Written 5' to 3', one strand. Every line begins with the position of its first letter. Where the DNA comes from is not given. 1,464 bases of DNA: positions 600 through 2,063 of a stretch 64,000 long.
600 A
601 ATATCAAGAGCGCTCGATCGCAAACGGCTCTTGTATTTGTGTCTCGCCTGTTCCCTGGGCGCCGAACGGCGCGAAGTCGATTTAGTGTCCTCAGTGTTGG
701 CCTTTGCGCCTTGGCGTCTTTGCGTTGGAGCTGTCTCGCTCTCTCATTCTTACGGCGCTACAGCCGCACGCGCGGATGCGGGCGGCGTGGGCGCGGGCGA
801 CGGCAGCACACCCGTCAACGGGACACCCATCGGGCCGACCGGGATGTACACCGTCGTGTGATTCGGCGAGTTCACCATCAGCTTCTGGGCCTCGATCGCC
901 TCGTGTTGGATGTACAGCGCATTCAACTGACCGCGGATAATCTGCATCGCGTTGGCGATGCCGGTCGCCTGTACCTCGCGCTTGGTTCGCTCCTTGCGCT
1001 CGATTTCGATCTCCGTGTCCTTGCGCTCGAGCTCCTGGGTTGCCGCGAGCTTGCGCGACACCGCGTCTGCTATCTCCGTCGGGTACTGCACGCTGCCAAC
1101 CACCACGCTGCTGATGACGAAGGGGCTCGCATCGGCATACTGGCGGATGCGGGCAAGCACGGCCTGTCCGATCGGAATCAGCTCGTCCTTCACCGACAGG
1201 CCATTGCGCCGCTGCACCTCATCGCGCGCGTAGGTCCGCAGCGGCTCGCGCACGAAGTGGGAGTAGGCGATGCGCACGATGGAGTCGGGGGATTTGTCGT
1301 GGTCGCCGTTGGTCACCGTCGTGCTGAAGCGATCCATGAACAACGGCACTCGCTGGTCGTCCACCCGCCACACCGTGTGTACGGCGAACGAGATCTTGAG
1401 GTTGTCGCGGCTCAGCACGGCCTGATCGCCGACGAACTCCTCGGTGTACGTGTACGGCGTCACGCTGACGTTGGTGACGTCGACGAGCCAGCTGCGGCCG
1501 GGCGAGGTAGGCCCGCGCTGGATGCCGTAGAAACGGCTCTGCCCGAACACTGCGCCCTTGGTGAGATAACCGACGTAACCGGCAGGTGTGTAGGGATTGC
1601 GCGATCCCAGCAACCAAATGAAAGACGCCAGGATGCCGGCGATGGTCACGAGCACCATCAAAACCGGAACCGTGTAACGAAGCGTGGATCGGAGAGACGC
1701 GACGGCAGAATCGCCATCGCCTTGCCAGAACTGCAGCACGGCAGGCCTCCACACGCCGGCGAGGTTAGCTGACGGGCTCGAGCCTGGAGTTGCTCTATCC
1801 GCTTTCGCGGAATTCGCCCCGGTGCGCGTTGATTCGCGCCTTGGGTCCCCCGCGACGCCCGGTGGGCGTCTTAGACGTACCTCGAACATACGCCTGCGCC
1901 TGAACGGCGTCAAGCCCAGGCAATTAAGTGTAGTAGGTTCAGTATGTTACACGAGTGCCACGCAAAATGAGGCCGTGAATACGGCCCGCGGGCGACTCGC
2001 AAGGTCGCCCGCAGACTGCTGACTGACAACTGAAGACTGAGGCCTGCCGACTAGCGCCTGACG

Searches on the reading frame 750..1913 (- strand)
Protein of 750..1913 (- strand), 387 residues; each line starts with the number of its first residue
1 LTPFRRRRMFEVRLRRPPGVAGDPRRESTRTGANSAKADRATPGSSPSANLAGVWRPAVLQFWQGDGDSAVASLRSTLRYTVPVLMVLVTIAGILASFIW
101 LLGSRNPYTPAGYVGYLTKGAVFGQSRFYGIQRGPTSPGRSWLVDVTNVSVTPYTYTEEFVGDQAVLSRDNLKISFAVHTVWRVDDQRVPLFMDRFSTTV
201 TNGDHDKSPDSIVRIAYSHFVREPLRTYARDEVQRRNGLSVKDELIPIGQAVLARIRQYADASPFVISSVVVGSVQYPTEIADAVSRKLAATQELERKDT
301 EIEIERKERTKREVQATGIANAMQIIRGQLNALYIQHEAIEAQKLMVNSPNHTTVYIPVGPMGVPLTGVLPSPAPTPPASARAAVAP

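Call 37: search_protein_families(library=pfam, proteins=[window:750-1913:-], max_evalue=0.001)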
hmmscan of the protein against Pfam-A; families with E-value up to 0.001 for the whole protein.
window:750-1913:- (387 aa): 1 family
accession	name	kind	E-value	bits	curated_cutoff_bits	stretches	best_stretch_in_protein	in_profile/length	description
PF01145.31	Band_7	-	1.5e-12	48.3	23.6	1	129-308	18-175/176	SPFH domain / Band 7 family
